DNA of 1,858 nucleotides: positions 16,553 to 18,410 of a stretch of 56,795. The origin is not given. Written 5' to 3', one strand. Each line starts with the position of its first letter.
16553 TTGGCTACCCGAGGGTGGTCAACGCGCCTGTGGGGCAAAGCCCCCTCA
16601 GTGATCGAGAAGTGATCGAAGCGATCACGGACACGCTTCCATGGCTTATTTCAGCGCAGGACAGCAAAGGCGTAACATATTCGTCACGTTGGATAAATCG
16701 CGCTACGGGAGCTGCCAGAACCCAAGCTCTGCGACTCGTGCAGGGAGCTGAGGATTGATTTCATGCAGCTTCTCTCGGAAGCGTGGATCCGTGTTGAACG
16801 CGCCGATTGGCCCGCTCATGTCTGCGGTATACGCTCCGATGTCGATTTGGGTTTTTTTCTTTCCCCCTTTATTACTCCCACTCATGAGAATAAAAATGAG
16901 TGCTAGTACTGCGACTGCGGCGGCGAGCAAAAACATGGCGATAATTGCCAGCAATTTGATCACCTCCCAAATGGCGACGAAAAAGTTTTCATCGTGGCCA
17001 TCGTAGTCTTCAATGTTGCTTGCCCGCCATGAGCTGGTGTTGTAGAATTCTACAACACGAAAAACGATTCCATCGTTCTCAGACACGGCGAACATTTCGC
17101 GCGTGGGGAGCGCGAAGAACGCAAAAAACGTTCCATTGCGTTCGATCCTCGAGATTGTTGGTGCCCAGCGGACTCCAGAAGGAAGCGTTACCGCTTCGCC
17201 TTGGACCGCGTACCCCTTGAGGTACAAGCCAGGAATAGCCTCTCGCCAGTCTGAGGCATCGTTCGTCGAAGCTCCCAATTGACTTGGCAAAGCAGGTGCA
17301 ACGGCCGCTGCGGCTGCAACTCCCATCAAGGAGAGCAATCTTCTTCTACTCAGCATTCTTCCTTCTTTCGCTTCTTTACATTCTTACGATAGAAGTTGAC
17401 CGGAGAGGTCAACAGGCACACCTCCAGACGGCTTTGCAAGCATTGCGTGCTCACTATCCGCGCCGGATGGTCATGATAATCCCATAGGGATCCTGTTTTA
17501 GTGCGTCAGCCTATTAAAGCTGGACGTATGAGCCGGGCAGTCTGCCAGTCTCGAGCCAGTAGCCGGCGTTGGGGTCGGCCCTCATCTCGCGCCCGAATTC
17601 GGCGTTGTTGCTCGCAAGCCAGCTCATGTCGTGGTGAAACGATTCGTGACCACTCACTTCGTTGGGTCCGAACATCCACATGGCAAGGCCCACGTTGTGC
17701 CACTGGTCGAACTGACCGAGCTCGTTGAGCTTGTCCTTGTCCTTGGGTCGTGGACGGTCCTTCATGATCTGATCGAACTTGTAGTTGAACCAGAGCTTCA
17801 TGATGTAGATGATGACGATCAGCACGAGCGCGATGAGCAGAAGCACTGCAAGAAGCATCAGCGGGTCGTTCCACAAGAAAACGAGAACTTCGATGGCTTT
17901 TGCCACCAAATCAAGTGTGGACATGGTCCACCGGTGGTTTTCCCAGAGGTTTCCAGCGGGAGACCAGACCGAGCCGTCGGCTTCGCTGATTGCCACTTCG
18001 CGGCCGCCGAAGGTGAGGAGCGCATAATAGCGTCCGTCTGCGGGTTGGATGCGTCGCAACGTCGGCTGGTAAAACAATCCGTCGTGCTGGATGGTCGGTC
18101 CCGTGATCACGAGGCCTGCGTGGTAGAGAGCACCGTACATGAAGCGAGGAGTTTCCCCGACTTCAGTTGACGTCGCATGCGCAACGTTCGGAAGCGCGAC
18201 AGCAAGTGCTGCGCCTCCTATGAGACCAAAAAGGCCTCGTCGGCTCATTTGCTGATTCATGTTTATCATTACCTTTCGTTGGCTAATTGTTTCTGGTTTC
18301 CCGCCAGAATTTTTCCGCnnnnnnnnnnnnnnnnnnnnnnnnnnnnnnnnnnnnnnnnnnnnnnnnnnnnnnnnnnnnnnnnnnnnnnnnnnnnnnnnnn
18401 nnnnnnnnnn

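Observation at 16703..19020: Three tandem paralogues of an unknown signal-peptide/single-TM protein family on a high-GC island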

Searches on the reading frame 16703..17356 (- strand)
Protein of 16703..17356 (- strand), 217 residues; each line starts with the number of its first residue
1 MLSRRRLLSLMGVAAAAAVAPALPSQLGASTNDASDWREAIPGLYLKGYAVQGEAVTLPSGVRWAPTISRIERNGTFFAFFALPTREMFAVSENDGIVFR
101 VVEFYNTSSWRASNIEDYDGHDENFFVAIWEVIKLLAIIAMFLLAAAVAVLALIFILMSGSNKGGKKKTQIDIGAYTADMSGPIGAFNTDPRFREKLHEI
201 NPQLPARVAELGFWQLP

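Call 7: search_protein_families(library=pfam, proteins=[window:16703-17356:-], max_evalue=0.1)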
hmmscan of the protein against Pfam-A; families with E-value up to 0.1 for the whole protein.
window:16703-17356:- (217 aa): 0 families

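Call 38: search_protein_families(library=ncbifam, proteins=[window:16703-17356:-], max_evalue=0.01)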
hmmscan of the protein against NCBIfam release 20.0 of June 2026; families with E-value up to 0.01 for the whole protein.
window:16703-17356:- (217 aa): 0 families

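Call 56: search_protein_families(library=padloc, proteins=[window:16703-17356:-], max_evalue=0.1)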
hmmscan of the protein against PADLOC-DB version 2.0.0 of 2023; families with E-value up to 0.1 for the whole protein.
window:16703-17356:- (217 aa): 0 families

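Call 57: search_protein_families(library=phrogs, proteins=[window:16703-17356:-], max_evalue=0.1)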
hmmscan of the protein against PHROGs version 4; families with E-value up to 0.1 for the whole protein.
window:16703-17356:- (217 aa): 1 family
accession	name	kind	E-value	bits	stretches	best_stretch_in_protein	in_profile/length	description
phrog_34623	-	unknown function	0.034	15.1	1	86-121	101-136/204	-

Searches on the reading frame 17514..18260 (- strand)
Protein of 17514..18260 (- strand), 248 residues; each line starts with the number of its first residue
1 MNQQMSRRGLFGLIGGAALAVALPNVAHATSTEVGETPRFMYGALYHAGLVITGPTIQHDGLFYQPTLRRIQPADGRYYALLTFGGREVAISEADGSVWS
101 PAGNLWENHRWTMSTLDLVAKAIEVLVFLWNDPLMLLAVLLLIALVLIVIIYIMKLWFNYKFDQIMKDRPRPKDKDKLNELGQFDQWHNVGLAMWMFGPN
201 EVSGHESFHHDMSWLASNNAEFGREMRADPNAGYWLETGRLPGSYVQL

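Call 7: search_protein_families(library=pfam, proteins=[window:17514-18260:-], max_evalue=0.1)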
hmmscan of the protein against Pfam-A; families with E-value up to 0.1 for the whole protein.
window:17514-18260:- (248 aa): 2 families
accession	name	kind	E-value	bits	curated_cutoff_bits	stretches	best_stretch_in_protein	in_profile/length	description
PF20087.4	DUF6479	-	0.043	14.7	25.4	1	136-180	18-62/120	Family of unknown function (DUF6479)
PF11368.13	DUF3169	-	0.068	13.2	31.6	1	139-194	52-107/250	Protein of unknown function (DUF3169)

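Call 15: find_homologous_proteins(query=window:17514-18260:-, max_evalue=0.01)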
Query window:17514-18260:- (248 aa): 1 proteins with E <= 0.01 among 3943 candidates.
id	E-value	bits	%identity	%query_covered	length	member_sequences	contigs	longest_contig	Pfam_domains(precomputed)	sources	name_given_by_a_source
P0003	2.2e-167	573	100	100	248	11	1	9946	-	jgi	jgi:hypothetical protein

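Call 38: search_protein_families(library=ncbifam, proteins=[window:17514-18260:-], max_evalue=0.01)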
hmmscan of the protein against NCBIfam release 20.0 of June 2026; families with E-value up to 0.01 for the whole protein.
window:17514-18260:- (248 aa): 1 family
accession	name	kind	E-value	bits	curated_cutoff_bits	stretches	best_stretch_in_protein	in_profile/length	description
NF041554.1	SA1362_fam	subfamily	0.0078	16.3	42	0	123-161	14-52/70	SA1362 family protein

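Call 56: search_protein_families(library=padloc, proteins=[window:17514-18260:-], max_evalue=0.1)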
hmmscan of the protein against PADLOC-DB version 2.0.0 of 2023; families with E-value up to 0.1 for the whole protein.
window:17514-18260:- (248 aa): 0 families

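Call 57: search_protein_families(library=phrogs, proteins=[window:17514-18260:-], max_evalue=0.1)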
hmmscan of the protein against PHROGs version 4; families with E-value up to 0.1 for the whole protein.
window:17514-18260:- (248 aa): 1 family
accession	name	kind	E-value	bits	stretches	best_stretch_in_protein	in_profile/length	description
phrog_38127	-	unknown function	0.021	15.8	1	140-178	5-41/57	-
